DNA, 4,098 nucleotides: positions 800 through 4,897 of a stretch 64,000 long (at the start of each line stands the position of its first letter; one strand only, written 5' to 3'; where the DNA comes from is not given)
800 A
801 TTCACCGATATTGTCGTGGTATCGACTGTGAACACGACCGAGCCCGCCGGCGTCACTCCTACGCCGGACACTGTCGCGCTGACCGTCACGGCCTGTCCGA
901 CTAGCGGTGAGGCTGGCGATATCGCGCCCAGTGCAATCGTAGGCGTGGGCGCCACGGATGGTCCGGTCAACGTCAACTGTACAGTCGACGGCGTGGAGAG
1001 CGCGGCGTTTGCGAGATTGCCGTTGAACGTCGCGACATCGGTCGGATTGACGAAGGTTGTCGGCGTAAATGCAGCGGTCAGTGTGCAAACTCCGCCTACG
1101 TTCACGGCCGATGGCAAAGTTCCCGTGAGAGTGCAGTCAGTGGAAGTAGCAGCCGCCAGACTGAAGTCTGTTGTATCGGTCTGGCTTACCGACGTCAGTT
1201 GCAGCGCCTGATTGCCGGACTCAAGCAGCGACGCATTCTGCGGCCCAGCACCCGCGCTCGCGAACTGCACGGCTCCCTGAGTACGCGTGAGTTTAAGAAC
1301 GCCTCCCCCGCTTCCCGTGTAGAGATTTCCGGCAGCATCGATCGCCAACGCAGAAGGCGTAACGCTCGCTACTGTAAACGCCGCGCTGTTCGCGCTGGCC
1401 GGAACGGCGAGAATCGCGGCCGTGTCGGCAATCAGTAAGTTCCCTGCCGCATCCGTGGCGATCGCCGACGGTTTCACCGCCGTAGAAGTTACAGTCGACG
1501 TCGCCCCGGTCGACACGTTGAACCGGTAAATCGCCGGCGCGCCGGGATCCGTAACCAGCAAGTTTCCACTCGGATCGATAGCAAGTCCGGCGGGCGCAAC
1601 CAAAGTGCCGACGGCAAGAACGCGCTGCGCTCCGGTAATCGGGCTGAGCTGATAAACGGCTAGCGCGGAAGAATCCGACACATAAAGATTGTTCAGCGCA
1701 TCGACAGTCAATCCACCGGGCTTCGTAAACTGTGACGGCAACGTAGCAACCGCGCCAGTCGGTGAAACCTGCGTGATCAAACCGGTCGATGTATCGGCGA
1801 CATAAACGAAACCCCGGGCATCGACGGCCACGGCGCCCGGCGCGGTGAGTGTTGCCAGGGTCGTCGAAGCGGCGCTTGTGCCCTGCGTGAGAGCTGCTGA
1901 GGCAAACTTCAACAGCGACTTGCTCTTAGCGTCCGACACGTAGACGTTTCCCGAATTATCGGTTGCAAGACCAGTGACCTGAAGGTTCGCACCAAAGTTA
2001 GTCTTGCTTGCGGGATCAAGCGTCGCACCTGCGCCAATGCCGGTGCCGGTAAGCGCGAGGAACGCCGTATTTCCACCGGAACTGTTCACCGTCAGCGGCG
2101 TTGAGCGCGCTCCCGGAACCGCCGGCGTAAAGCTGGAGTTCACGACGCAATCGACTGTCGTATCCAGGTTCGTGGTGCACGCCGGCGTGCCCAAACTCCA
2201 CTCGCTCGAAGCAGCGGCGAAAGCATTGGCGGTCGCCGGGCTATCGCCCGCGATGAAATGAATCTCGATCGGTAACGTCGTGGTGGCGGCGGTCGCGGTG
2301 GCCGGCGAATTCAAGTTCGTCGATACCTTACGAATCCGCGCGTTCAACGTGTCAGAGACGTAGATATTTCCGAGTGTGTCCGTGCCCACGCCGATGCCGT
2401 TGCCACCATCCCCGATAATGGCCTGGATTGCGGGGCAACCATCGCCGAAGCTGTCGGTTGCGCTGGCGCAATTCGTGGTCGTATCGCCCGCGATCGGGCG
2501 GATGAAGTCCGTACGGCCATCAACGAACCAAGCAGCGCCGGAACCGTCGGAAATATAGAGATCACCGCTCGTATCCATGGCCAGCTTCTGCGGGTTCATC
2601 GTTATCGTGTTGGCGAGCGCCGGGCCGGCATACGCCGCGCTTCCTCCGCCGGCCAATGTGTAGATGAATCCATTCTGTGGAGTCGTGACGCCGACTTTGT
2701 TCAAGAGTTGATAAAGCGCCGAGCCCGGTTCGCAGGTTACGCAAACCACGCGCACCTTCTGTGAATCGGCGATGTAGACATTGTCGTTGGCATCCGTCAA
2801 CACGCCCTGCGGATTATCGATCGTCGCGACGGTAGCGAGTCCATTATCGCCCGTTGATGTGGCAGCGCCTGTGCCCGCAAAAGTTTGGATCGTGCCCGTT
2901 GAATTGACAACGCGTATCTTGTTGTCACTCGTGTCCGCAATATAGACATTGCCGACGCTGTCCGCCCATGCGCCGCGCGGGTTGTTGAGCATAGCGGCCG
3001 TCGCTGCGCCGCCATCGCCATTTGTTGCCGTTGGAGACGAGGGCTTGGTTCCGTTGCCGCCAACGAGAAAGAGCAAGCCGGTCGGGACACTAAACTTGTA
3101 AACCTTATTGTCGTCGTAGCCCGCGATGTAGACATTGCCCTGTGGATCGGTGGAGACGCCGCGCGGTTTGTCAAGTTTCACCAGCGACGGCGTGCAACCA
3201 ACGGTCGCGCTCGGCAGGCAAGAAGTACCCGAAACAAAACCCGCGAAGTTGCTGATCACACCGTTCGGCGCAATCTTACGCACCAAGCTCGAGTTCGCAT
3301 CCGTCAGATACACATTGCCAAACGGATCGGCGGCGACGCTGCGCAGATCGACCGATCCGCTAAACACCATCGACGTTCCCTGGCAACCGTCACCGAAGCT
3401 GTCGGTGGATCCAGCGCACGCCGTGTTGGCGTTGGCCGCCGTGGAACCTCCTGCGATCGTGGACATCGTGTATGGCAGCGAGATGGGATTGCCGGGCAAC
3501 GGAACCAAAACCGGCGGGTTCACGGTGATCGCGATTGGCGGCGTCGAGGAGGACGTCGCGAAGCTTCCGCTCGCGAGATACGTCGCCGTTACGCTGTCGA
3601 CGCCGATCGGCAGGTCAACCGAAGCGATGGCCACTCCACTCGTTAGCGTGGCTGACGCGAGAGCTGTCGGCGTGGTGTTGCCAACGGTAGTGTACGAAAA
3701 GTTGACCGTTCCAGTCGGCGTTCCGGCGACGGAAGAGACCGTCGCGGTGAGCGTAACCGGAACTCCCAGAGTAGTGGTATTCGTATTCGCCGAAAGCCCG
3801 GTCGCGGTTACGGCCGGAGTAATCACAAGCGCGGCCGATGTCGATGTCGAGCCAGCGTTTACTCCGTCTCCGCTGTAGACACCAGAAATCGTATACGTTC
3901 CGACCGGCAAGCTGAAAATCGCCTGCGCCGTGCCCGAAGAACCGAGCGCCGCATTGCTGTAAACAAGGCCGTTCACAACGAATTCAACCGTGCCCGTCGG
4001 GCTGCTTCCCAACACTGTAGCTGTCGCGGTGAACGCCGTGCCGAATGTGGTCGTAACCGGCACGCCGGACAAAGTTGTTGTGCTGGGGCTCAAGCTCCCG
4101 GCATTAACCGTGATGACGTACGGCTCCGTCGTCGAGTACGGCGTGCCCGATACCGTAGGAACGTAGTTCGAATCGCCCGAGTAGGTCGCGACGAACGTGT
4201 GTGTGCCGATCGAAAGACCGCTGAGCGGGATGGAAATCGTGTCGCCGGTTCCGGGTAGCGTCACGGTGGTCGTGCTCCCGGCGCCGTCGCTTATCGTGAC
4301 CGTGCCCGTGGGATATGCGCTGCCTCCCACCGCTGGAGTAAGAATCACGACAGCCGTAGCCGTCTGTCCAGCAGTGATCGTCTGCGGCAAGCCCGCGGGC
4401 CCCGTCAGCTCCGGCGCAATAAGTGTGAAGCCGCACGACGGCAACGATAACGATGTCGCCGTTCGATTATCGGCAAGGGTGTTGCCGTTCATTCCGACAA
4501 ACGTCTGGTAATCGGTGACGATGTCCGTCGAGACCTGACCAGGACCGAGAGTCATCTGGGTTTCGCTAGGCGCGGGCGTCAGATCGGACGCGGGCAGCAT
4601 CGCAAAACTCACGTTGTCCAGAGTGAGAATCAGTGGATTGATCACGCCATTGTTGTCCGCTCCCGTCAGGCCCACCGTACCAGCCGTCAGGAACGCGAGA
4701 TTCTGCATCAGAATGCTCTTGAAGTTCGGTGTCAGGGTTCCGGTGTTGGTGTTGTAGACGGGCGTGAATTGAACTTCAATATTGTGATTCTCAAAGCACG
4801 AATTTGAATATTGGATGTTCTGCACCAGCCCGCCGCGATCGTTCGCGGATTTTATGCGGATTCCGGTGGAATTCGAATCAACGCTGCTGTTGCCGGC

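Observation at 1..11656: Giant >=3,885-codon ORF, invisible in the ORF track, fuses an apparently intact pectin methylesterase (CE8) and a polygalacturonase (GH28) with two NHL-propeller arrays and Ig-like spacers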

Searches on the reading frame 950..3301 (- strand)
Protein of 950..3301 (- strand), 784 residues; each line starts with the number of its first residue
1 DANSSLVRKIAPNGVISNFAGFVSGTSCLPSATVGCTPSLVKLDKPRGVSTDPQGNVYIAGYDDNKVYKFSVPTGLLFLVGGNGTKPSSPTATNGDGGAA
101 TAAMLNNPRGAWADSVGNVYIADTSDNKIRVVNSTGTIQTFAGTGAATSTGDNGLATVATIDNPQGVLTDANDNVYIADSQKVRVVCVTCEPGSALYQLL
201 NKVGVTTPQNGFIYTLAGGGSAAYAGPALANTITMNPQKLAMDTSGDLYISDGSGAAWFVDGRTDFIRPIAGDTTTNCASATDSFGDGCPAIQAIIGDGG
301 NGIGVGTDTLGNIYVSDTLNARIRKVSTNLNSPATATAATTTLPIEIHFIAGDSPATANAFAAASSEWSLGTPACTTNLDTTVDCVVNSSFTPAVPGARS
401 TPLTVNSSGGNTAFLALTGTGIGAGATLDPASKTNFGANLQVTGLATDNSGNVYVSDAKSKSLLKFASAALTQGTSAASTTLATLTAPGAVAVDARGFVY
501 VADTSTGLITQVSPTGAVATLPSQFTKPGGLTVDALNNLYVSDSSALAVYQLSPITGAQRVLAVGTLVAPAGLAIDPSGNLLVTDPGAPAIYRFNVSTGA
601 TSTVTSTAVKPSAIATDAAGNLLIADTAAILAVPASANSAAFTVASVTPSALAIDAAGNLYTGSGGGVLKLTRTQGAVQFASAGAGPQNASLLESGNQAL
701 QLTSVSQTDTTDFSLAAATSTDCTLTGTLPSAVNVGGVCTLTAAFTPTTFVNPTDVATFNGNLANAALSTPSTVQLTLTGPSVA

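Call 34: search_solved_structures(query=window:950-3301:-, max_evalue=0.01)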
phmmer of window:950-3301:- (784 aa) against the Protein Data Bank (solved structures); distinct sequences matched with E-value up to 0.01: 65 (the best 60 are shown).
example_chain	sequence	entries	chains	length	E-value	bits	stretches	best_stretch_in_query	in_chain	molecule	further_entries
9ifo_A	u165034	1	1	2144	5.7e-29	104.7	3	93-186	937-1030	Teneurin-Like Protein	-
9pt5_A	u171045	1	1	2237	1.1e-28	103.7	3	93-186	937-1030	Teneurin-like protein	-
3wwa_A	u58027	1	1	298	1.1e-22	83.9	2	443-591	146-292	Pizza7H protein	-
7zqg_A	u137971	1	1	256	4.6e-20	75.3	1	441-666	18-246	Pizza6-KSH-TSH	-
7zq2_A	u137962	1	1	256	2e-19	73.1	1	441-666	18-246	Pizza6-RSH-TSH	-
6f0t_A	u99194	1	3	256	4.6e-19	71.9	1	442-666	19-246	Pizza6-SFW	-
6qsd_A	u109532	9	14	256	8.7e-19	71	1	442-666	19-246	Pizza6S | Pizza6-S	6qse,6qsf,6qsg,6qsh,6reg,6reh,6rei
6rej_A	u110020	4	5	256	2.8e-18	69.4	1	442-666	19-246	Pizza6-SH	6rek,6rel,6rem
7zph_A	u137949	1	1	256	3.9e-18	68.9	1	442-666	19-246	Pizza6-TNK-RSH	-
7zpw_A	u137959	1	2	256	3.9e-18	68.9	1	442-666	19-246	Pizza6-TSK-TSH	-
7zpz_A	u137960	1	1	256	4.2e-18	68.8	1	442-666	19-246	Pizza6-TSR-TSH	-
3ww9_A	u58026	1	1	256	4.6e-18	68.6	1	442-666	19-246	pizza6 protein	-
6f0s_A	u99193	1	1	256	6.8e-18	68.1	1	442-666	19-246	Pizza6-SYW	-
7zcj_A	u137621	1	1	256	9e-18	67.7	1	442-666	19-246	Pizza6-TNH-TSH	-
6i38_A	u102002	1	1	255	2e-17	66.5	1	443-671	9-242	nv2Pizza6-AYW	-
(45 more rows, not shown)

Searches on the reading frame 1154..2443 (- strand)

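Call 15: search_protein_families(library=pfam, proteins=[window:1154-2443:-], max_evalue=0.01)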
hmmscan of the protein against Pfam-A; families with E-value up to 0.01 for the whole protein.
window:1154-2443:- (430 aa): 8 families
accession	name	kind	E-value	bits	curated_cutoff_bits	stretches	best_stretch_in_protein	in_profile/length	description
PF01436.27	NHL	-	1.1e-20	73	20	0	157-180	5-28/28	NHL repeat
PF06739.17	SBBP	-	1.5e-14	54.1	20.5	0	151-169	10-28/38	Beta-propeller repeat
PF08450.18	SGL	-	4.4e-08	33.5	26.3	0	166-236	147-223/246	SMP-30/Gluconolactonase/LRE-like region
PF25021.1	TEN_NHL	-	3.1e-07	30.2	27.1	2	198-347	29-166/357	Teneurin NHL domain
PF20067.5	SSL_N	-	0.00081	19.6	18.9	0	365-382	25-42/46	Strictosidine synthase-like, N-terminal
PF07494.17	Reg_prop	-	0.0024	18.3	20.4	0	153-170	4-21/24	Two component regulator propeller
PF22701.2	Mala_s_1-like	-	0.0032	17.7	27.5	0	154-266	40-158/195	Mal s 1 allergenic protein-like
PF00058.23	Ldl_recept_b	-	0.0058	17.5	21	0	251-291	1-42/42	Low-density lipoprotein receptor repeat class B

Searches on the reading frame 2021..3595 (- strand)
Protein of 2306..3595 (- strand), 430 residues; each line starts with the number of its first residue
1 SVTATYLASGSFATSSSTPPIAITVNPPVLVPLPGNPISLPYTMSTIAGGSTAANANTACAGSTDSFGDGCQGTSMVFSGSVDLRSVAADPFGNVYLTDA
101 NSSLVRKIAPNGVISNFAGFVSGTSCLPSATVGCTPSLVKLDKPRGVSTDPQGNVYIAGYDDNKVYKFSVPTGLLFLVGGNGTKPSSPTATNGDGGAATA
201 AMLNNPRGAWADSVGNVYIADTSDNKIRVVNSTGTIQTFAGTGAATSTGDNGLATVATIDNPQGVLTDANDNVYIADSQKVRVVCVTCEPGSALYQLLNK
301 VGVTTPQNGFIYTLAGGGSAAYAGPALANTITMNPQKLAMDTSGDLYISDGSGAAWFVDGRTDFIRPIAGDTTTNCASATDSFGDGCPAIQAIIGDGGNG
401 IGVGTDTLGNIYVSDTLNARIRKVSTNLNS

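Call 15: search_protein_families(library=pfam, proteins=[window:2306-3595:-], max_evalue=0.01)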
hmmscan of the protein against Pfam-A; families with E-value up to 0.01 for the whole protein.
window:2306-3595:- (430 aa): 4 families
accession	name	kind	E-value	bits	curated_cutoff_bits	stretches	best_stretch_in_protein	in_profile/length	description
PF25021.1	TEN_NHL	-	2.9e-18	66.4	27.1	1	179-247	116-183/357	Teneurin NHL domain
PF01436.27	NHL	-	4.7e-16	58.4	20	0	333-352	2-20/28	NHL repeat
PF06739.17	SBBP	-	8.1e-15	54.9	20.5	1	141-160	12-31/38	Beta-propeller repeat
PF08450.18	SGL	-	0.00061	19.9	26.3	0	213-292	144-215/246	SMP-30/Gluconolactonase/LRE-like region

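Call 68: predict_structure(alignment_id=A3)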
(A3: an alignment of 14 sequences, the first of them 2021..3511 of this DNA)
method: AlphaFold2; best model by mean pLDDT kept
length: 497 residues; sequences in the alignment: 14
mean_pLDDT: 79.9   pTM: 0.77
mean pLDDT of the five models: 79.9, 79.9, 77.8, 74.5, 72.9
residues with pLDDT >= 90: 169; 70-90: 227; 50-70: 66; < 50: 35
segments of 3 or more residues with pLDDT < 50: 1-11, 28-31, 33-37, 400-407, 493-497
pLDDT, mean of each block of 10 residues (from residue 1): 29 71 57 47 69 78 85 88 78 85 91 93 90 95 89 78 69 92 92 93 92 75 86 91 91 92 86 90 91 76 91 85 88 80 63 75 79 84 86 75 41 88 86 75 91 92 64 83 76 44
secondary structure, 60 per line:
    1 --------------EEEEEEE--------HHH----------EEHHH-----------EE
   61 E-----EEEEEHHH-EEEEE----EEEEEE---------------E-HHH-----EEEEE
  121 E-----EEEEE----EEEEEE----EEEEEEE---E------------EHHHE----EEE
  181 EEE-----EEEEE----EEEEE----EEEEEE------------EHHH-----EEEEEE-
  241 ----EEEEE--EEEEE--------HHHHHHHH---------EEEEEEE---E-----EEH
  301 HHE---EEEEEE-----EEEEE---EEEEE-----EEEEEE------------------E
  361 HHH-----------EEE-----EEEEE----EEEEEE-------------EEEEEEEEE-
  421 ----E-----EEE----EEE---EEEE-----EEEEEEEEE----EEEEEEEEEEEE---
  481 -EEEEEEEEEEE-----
elements in order: E15-21 E59-61 E67-71 E76-80 E85-90 E116-121 E127-131 E136-141 E146-152 E178-183 E189-193 E198-202 E207-212 E234-239 E245-249 E252-256 H265-272 E282-288 E307-312 E318-322 E326-330 E336-341 E375-377 E383-387 E392-397 E411-419 E431-433 E438-440 E444-447 E453-461 E466-477 E482-492

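Call 70: fold_search(model_id=the predicted structure, library=pdb)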
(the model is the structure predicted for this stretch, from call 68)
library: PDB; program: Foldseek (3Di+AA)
matches with E <= 10: 1845; with E <= 0.001: 185
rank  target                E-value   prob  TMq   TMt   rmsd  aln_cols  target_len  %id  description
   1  9ifo_A                8.1e-25  1.00  0.59  0.22   3.2       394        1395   28  Structure of Teneurin-Like Protein (TLP) (released 2026-03-11)
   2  7djl_A                6.1e-19  1.00  0.55  0.57  11.0       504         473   15  Structure of four truncated and mutated forms of quenching protein (released 2022-06-08)
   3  7djl_C                8.0e-19  1.00  0.53  0.55  12.2       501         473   15  Structure of four truncated and mutated forms of quenching protein (released 2022-06-08)
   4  7djl_B                2.0e-18  1.00  0.55  0.57  11.9       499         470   16  Structure of four truncated and mutated forms of quenching protein (released 2022-06-08)
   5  7djm                  1.1e-17  1.00  0.52  0.56  18.2       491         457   15  Structure of four truncated and mutated forms of quenching protein (released 2022-06-08)
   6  6vhh_A                2.1e-17  1.00  0.52  0.16   6.1       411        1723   19  Human Teneurin-2 and human Latrophilin-3 binary complex (released 2020-06-03)
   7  9g42_A                2.5e-17  1.00  0.53  0.17   5.2       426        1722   18  Mouse Teneurin2 dimer variant A0B0 (released 2026-01-21)
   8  7ban_A                3.3e-17  1.00  0.54  0.15   6.3       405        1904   20  human Teneurin4 Mut C2 (released 2022-01-12)
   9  6rek                  3.9e-17  1.00  0.42  0.79   4.4       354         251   21  Crystal structure of Pizza6-SH with Cu2+ (released 2019-07-31)
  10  9g2f_A                4.8e-17  1.00  0.54  0.17   6.0       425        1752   19  Mouse Teneurin2 dimer variant A1B1 (released 2026-01-21)
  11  8r54_A                6.0e-17  1.00  0.53  0.14   5.5       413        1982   20  Mouse teneurin-3 non-compact subunit - A0B0 isoform (released 2024-05-08)
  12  7djj                  8.2e-17  1.00  0.51  0.70   5.8       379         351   16  Structure of four truncated and mutated forms of quenching protein lumenal domains (released 2022-06-08)
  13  6qsd                  9.7e-17  1.00  0.42  0.80   4.4       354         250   20  Crystal structure of Pizza6S (released 2020-03-18)
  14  6ren_A                1.0e-16  1.00  0.42  0.79   4.5       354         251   21  Crystal structure of 3fPizza6-SH with Zn2+ (released 2019-07-31)
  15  7bam_A                1.7e-16  1.00  0.52  0.15   6.5       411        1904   20  human Teneurin4 WT C2 (released 2021-12-01)
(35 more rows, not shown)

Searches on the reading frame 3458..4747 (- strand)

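Call 15: search_protein_families(library=pfam, proteins=[window:3458-4747:-], max_evalue=0.01)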
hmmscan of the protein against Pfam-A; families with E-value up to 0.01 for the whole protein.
window:3458-4747:- (430 aa): 1 family
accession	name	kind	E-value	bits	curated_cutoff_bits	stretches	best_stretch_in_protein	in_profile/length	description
PF16640.11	Big_3_5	-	2.1e-34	118.4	35.5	3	228-309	3-87/88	Bacterial Ig-like domain (group 3)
